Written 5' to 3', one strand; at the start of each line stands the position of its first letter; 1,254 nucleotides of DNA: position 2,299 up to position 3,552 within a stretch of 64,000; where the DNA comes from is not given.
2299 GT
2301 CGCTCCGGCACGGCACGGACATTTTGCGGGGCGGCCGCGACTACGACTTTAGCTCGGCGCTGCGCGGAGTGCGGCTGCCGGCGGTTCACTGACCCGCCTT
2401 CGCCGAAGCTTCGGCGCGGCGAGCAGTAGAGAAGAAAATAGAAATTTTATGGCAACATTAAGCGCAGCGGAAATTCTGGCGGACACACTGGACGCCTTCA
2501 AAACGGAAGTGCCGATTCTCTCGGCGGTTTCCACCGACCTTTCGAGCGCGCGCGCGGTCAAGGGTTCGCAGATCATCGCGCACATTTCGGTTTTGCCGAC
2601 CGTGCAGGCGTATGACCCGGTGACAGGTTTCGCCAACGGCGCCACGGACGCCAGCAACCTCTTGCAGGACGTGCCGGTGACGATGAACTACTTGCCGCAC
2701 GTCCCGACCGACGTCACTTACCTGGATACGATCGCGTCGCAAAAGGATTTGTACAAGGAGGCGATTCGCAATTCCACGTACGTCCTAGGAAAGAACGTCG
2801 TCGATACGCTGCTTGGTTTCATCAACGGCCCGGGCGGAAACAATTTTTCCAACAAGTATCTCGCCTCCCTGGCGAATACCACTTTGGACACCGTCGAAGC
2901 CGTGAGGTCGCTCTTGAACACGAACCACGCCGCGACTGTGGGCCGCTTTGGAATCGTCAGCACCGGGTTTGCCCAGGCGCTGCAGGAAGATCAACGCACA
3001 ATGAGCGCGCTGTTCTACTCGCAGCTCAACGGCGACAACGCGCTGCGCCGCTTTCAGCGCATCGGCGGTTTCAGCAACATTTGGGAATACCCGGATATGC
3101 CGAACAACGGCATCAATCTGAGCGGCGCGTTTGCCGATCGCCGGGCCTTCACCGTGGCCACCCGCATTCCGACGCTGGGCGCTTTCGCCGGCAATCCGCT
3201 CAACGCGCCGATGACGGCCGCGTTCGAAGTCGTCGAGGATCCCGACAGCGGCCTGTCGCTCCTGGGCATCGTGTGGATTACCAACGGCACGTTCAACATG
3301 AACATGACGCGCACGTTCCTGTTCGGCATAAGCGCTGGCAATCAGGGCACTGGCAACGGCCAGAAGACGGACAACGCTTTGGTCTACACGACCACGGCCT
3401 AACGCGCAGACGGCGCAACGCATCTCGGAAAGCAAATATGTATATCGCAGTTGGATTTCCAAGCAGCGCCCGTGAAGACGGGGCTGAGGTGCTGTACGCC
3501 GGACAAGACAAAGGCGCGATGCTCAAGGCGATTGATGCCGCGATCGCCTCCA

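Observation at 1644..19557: Conserved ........(C/G)T box at a fixed distance upstream of seven prophage genes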

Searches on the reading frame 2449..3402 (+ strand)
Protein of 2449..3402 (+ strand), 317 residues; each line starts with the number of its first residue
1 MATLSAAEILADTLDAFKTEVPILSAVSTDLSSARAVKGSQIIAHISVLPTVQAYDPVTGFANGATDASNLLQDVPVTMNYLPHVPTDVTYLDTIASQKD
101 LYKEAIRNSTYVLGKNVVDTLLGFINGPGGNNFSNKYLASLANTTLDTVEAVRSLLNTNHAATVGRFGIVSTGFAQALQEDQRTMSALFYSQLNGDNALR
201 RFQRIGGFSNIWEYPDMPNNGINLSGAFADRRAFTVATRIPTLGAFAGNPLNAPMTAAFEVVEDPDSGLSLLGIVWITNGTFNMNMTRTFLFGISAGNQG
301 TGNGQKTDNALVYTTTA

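Call 7: search_protein_families(library=phrogs, proteins=[window:2449-3402:+], max_evalue=0.001)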
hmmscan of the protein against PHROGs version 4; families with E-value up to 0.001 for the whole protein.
window:2449-3402:+ (317 aa): 2 families
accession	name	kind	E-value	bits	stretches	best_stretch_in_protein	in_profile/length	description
phrog_283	-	head and packaging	1.7e-07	31.9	1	6-200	7-199/385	major head protein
phrog_267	-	head and packaging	7.6e-05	23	1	73-242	102-290/410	major head protein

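Call 13: search_protein_families(library=pfam, proteins=[window:2449-3402:+], max_evalue=0.01)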
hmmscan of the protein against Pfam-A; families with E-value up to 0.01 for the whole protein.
window:2449-3402:+ (317 aa): 0 families

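Call 22: find_related_loci(query=window:2449-3402:+, collection=viral_contigs, flank=10000)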
Query window:2449-3402:+ (317 aa) in viral_contigs; peptide patterns used: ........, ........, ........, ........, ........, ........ (x = any residue, [..] = any of these).
12 stretches matched a pattern; 7 encode a relative of the query (tblastn E <= 1e-3); 7 distinct loci.
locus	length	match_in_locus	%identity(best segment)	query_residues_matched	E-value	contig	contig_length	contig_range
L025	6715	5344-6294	73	1-316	6e-149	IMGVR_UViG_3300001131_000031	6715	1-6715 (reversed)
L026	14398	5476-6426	73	1-316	9e-149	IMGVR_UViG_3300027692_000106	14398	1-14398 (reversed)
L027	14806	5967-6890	44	3-310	4e-72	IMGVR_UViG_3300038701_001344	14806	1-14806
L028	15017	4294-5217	42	3-310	2e-70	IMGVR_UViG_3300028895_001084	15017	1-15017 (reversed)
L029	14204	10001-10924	41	3-310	5e-69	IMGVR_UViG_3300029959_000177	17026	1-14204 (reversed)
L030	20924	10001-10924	41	3-310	2e-68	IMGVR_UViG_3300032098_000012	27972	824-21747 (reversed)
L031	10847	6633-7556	39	3-310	9e-64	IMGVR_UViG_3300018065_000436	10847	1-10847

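Call 26: find_encoding_contigs(protein=window:2449-3402:+, flank=10000, max_places=6)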
Protein window:2449-3402:+ (317 aa): 1 contig read that carries it; 1 place shown.
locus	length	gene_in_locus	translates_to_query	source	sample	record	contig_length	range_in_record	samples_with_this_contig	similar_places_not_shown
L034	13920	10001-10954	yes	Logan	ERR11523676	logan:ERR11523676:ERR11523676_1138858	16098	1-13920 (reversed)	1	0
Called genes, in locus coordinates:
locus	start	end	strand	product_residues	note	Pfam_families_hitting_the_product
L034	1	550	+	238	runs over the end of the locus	-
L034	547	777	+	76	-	-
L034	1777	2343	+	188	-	-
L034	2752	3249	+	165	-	-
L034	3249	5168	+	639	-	PF05876:GpA_ATPase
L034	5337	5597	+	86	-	-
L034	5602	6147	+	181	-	-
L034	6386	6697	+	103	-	-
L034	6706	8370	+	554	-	-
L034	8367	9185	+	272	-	PF25145:NfeD1b_N, PF01343:Peptidase_S49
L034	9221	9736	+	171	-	-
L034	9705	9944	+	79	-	-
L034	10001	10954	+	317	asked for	-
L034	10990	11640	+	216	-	-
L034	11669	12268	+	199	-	-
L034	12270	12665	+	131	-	-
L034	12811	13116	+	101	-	-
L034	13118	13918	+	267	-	?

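Call 28: find_related_loci(query=window:2449-3402:+, collection=metagenome_contigs, flank=10000)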
Query window:2449-3402:+ (317 aa) in metagenome_contigs; peptide patterns used: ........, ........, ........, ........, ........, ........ (x = any residue, [..] = any of these).
102 stretches matched a pattern; 9 encode a relative of the query (tblastn E <= 1e-3); 9 distinct loci.
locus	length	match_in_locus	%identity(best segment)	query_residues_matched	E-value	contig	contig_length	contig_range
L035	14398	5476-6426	73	1-316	1e-148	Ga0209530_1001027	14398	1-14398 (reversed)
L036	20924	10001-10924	42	3-310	4e-73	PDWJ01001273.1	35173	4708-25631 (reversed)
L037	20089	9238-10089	44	3-292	3e-72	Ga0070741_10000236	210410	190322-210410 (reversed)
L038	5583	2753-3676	42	3-310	2e-70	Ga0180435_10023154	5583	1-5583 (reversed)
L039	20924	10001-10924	41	3-310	7e-69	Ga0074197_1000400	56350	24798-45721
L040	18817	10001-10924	41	3-310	5e-68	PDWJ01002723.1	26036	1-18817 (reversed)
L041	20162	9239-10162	41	3-310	5e-68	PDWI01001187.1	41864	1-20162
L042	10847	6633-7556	39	3-310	1e-63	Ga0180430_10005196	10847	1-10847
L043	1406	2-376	42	186-310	3e-27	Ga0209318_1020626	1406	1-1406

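Call 29: find_homologous_proteins(query=window:2449-3402:+, max_evalue=1e-30)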
Query window:2449-3402:+ (317 aa): 94 proteins with E <= 1e-30 among 3550 candidates.
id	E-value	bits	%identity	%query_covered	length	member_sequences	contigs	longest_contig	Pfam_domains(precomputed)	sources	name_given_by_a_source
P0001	1.4e-202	689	100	100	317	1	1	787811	-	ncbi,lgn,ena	-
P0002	3.8e-142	491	73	100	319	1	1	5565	-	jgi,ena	-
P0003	5.1e-139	481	73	100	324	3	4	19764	-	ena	-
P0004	6.7e-133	460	69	99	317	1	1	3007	-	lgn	-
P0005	5.5e-124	431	67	100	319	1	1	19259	-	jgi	jgi:hypothetical protein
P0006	8.1e-122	424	65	100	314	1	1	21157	-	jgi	jgi:hypothetical protein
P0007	9.3e-122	424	67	93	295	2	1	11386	-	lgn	-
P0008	9.9e-118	411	64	99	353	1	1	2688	-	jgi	jgi:hypothetical protein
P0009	3.2e-115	402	62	100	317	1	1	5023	-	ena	-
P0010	2.4e-94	334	53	99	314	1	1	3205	-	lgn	-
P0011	2.9e-92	327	55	100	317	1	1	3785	-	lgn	-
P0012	1.8e-90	321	52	100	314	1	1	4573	-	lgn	-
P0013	3.5e-90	320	53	100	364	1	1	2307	-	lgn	-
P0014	5.1e-88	313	52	99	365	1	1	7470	-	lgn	-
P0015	1.5e-86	308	51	99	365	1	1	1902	-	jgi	-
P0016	2.5e-86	308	50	100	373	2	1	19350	-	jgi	jgi:hypothetical protein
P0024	1.7e-83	298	47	100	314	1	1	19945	-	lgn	-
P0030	4.5e-79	284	50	97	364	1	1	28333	-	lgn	-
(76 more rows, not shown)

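Call 30: find_encoding_contigs(protein=P0003, flank=10000, max_places=2)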
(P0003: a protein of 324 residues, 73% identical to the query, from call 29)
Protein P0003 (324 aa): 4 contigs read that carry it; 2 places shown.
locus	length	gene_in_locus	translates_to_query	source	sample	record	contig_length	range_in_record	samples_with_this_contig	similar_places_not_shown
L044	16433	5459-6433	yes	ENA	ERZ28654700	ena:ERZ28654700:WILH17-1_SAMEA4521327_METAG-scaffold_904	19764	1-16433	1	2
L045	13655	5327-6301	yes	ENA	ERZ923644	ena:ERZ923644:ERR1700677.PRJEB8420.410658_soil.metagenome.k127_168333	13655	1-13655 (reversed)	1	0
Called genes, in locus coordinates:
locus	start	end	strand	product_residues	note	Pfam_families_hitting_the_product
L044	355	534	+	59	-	-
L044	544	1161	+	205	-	-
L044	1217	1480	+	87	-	-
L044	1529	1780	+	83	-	-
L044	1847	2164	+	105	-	-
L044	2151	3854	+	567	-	-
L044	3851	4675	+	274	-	PF25145:NfeD1b_N (weak), PF01343:Peptidase_S49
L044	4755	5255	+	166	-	-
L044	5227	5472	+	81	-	-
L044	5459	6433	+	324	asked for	-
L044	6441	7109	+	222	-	-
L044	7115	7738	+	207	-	-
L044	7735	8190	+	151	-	-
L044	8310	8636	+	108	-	-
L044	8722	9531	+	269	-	-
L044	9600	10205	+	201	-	-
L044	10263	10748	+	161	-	-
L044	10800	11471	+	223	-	-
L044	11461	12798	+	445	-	-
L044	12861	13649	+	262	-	-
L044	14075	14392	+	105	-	-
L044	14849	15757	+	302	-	-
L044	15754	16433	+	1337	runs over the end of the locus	?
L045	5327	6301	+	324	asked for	-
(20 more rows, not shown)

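Call 31: find_encoding_contigs(protein=P0006, flank=10000, max_places=2)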
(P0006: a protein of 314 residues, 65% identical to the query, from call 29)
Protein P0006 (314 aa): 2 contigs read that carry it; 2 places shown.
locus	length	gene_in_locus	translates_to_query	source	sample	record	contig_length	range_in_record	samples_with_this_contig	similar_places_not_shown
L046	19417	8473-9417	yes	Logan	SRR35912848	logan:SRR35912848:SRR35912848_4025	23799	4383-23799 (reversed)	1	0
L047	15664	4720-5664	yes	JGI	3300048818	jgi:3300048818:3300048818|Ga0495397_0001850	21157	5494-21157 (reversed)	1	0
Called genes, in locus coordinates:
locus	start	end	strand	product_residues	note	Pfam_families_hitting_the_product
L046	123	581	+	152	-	-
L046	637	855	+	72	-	-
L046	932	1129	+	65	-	-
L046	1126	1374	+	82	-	-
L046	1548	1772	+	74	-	-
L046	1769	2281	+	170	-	-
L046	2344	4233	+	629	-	PF05876:GpA_ATPase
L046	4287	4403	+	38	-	-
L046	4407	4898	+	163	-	-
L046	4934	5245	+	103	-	-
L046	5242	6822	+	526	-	PF05136:Phage_portal_2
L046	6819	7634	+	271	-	PF25145:NfeD1b_N (weak), PF01343:Peptidase_S49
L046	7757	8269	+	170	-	-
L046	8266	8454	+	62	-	-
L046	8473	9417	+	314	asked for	-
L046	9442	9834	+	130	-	-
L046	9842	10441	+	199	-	-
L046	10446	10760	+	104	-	-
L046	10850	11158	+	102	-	-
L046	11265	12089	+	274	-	-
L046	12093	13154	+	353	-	-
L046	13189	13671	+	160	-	-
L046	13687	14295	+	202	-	-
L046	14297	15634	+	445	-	-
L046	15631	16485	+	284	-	-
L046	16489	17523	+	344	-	-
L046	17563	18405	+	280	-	-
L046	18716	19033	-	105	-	-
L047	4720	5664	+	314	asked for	-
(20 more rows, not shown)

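Call 32: find_encoding_contigs(protein=P0007, flank=10000, max_places=2)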
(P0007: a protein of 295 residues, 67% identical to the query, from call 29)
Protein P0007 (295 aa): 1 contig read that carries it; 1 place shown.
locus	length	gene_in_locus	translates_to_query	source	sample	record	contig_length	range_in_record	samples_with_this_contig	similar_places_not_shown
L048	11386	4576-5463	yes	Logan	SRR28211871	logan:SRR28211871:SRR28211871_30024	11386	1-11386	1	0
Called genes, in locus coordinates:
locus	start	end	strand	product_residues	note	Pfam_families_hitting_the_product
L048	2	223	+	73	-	?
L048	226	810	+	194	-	-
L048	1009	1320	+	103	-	-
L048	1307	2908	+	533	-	PF05136:Phage_portal_2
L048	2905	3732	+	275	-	PF25145:NfeD1b_N, PF01343:Peptidase_S49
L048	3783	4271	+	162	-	-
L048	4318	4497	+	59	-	-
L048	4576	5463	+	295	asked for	-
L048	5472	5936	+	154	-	-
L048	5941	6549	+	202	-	-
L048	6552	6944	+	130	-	-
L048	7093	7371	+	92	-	-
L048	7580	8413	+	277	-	-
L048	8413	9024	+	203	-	-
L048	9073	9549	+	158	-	-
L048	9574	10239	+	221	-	-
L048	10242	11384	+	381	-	?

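Call 36: search_protein_families(library=pfam, proteins=[L034:2-550:+, L034:547-777:+, L034:1777-2343:+, L034:2653-3249:+, L034:5337-5597:+, L034:5602-6147:+, L034:6386-6697:+, L046:123-581:+, L046:1126-1374:+, L046:1769-2281:+], max_evalue=0.01)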
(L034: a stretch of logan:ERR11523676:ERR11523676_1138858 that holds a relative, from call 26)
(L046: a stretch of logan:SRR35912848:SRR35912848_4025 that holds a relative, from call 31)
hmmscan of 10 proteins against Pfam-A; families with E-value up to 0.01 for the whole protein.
L034:2-550:+ (182 aa): 0 families

L034:547-777:+ (76 aa): 0 families

L034:1777-2343:+ (188 aa): 0 families

L034:2653-3249:+ (198 aa): 0 families

L034:5337-5597:+ (86 aa): 0 families

L034:5602-6147:+ (181 aa): 0 families

L034:6386-6697:+ (103 aa): 0 families

L046:123-581:+ (152 aa): 0 families

L046:1126-1374:+ (82 aa): 0 families

L046:1769-2281:+ (170 aa): 0 families

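Call 40: list_cluster_members(proteins=[P0001])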
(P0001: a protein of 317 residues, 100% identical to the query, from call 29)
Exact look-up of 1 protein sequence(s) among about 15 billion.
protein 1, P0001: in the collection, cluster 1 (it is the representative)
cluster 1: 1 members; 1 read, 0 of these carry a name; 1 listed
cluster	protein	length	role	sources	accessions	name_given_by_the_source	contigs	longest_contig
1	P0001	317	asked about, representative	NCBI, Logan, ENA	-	-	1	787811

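Call 43: find_homologous_proteins(query=L034:3249-5168:+, max_evalue=1e-60)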
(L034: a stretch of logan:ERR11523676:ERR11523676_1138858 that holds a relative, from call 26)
Query L034:3249-5168:+ (639 aa): 24 proteins with E <= 1e-60 among 7133 candidates.
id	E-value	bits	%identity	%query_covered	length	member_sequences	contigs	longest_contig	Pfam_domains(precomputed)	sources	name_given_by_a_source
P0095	0.0e+0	1519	100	100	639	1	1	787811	PF05876.19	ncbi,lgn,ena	-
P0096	1.2e-279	948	65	100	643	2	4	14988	PF05876.19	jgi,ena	-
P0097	2.6e-236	805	56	98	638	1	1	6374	PF05876.19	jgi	jgi:Phage terminase large subunit gpA, ATPase domain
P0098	8.6e-225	766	53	100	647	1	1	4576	PF05876.19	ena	-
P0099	1.6e-221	756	54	98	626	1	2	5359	PF05876.19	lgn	-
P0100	5.7e-163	562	46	98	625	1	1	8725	PF05876.19,PF20454.5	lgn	-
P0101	6.7e-163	562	44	98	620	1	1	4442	PF05876.19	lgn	-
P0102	5.6e-159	549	46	98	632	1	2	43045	PF05876.19,PF20454.5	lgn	-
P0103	5.6e-156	539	44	98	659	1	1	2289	PF05876.19,PF20454.5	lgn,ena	-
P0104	2.5e-155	537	43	98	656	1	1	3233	PF05876.19,PF20454.5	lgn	-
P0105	1.2e-151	525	46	95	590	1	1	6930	PF05876.19,PF20454.5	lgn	-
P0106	2.4e-151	524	43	98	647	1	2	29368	PF05876.19,PF20454.5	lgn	-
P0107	7.1e-151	522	44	98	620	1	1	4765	PF05876.19,PF20454.5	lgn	-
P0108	1.5e-148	515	42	98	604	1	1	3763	PF05876.19,PF20454.5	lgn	-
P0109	1.1e-145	505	42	98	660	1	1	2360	PF05876.19,PF20454.5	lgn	-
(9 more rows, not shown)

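Call 44: find_encoding_contigs(protein=P0095, flank=10000, max_places=3)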
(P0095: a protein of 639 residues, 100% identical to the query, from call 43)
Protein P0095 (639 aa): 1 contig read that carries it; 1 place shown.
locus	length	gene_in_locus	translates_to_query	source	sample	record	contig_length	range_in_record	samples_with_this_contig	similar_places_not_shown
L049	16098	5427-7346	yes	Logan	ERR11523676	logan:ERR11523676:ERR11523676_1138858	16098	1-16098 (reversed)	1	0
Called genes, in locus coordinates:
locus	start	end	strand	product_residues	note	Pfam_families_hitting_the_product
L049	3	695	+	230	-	?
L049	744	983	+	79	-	-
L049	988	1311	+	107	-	-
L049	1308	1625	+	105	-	-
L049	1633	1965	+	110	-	-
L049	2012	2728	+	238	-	-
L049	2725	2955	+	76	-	-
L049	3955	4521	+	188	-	-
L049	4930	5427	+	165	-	-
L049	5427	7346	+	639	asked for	PF05876:GpA_ATPase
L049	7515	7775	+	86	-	-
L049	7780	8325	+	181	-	-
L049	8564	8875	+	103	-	-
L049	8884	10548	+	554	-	-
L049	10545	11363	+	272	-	PF25145:NfeD1b_N, PF01343:Peptidase_S49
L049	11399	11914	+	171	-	-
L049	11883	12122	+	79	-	-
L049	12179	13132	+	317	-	-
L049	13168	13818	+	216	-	-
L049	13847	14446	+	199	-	-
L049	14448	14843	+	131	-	-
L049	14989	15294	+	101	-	-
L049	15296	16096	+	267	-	?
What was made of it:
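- Tried and rejected: Only a 16-kb Logan contig was readable, not the 787-kb NCBI contig (calls 26, 44).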

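Call 45: find_encoding_contigs(protein=P0096, flank=10000, max_places=3)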
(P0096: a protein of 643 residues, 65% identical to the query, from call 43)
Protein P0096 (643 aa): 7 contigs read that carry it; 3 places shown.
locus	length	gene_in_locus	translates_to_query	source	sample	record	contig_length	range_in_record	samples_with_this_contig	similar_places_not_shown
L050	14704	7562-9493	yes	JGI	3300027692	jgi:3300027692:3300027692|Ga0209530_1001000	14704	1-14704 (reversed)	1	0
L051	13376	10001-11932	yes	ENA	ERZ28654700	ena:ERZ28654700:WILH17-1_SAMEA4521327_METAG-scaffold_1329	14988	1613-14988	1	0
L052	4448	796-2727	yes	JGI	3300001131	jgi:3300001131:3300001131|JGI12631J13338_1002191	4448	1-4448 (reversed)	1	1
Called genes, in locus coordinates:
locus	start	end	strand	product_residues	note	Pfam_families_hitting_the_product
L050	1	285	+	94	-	?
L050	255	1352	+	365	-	-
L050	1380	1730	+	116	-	-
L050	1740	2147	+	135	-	-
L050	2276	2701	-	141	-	PF01381:HTH_3 (weak), PF13443:HTH_26 (weak)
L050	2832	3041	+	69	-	-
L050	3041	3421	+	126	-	-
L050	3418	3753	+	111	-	-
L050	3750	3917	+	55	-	-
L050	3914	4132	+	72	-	-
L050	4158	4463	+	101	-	-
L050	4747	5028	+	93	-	-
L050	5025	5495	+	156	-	-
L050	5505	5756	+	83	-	-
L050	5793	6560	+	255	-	PF07120:DUF1376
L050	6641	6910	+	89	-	-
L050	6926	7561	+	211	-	-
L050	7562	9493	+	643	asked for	PF05876:GpA_ATPase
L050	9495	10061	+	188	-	PF02195:ParB_N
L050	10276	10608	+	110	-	-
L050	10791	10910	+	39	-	-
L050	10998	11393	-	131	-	-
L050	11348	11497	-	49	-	-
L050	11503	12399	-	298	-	PF01507:PAPS_reduct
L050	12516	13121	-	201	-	-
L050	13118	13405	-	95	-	-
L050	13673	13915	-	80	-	-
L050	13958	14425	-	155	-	-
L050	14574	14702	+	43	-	?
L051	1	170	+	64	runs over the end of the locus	-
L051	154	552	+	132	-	-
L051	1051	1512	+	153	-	-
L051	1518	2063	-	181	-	-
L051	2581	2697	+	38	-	-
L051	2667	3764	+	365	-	-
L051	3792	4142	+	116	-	-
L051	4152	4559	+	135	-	-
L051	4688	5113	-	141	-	PF01381:HTH_3 (weak), PF13443:HTH_26 (weak)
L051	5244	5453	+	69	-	-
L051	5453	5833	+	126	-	-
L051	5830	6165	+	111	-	-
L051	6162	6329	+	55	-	-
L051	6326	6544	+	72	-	-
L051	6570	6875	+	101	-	-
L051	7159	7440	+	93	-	-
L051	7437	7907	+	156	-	-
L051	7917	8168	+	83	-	-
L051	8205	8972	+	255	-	PF07120:DUF1376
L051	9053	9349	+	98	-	-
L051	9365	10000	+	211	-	-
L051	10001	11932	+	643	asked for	PF05876:GpA_ATPase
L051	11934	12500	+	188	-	PF02195:ParB_N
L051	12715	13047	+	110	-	-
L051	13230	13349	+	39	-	-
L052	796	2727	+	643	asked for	PF05876:GpA_ATPase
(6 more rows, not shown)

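Call 47: search_protein_families(library=pfam, proteins=[L049:3-695:+, L049:744-983:+, L049:988-1311:+, L049:1308-1625:+, L049:1633-1965:+, L049:2012-2728:+, L049:2952-3248:+, L050:6641-6910:+, L050:5025-5495:+, L050:4747-5028:+], max_evalue=0.05)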
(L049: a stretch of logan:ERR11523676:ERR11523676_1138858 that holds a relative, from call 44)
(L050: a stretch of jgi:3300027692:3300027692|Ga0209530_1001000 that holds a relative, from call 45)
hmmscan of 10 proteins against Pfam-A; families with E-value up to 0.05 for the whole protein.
L049:3-695:+ (230 aa): 0 families

L049:744-983:+ (79 aa): 0 families

L049:988-1311:+ (107 aa): 1 family
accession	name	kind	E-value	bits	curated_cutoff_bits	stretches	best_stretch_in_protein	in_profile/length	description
PF24318.1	DUF7490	-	0.047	13.8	27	0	4-73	3-67/106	Domain of unknown function (DUF7490)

L049:1308-1625:+ (105 aa): 0 families

L049:1633-1965:+ (110 aa): 0 families

L049:2012-2728:+ (238 aa): 1 family
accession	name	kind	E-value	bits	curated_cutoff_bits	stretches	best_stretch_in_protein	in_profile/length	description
PF13730.12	HTH_36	-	0.016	15.4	25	0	11-54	2-49/55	Helix-turn-helix domain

L049:2952-3248:+ (98 aa): 1 family
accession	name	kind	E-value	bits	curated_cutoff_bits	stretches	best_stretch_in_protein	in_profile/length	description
PF14690.11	Zn_ribbon_ISL3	-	0.017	16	25.5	1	43-80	4-40/47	zinc-finger of transposase IS204/IS1001/IS1096/IS1165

L050:6641-6910:+ (89 aa): 0 families

L050:5025-5495:+ (156 aa): 0 families

L050:4747-5028:+ (93 aa): 0 families

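Call 48: search_protein_families(library=phrogs, proteins=[L049:3-695:+, L049:744-983:+, L049:988-1311:+, L049:1308-1625:+, L049:1633-1965:+, L049:2012-2728:+, L049:2952-3248:+, L050:6641-6910:+, L050:5025-5495:+, L050:4747-5028:+], max_evalue=0.01)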
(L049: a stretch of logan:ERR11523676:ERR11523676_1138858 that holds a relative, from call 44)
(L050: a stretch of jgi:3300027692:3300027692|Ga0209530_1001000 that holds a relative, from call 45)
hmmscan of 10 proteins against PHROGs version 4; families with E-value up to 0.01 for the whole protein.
L049:3-695:+ (230 aa): 0 families

L049:744-983:+ (79 aa): 0 families

L049:988-1311:+ (107 aa): 0 families

L049:1308-1625:+ (105 aa): 0 families

L049:1633-1965:+ (110 aa): 0 families

L049:2012-2728:+ (238 aa): 1 family
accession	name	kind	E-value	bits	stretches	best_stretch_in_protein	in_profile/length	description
phrog_391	-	DNA, RNA and nucleotide metabolism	0.0016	19.1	1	25-76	32-90/298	replication initiation O-like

L049:2952-3248:+ (98 aa): 0 families

L050:6641-6910:+ (89 aa): 0 families

L050:5025-5495:+ (156 aa): 0 families

L050:4747-5028:+ (93 aa): 0 families

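Call 61: find_encoding_contigs(protein=P0030, flank=10000, max_places=1)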
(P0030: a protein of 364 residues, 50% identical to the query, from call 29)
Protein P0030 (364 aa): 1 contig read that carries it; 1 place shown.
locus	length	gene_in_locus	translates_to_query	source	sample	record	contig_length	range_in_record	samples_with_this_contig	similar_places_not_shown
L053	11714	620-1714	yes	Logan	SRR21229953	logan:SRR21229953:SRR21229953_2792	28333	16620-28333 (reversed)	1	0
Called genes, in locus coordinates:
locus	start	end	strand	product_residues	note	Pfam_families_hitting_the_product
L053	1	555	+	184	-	?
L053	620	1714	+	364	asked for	-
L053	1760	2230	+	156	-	-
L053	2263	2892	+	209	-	-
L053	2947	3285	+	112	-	-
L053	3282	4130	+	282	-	-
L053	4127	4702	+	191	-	-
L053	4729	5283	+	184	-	-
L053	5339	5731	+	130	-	-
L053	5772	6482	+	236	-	-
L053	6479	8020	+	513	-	-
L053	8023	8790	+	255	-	-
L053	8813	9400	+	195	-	-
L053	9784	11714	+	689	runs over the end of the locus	PF16190:E1_FCCH (faint)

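Call 62: find_encoding_contigs(protein=P0016, flank=10000, max_places=1)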
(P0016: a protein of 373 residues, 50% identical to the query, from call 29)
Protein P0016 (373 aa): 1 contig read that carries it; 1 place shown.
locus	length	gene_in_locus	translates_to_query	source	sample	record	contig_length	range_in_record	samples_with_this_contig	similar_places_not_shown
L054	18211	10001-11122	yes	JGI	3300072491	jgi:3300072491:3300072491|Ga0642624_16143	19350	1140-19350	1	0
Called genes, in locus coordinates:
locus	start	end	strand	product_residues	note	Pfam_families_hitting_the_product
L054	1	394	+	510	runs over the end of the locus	?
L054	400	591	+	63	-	-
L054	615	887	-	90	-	-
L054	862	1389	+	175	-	-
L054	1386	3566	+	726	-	PF05876:GpA_ATPase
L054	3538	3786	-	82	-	-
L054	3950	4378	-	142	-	-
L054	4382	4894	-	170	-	PF00196:GerE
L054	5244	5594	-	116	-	-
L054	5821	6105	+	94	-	-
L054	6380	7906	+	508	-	PF05136:Phage_portal_2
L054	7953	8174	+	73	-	-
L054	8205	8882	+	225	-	PF25145:NfeD1b_N, PF01343:Peptidase_S49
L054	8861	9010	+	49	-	-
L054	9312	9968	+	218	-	-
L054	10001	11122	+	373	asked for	-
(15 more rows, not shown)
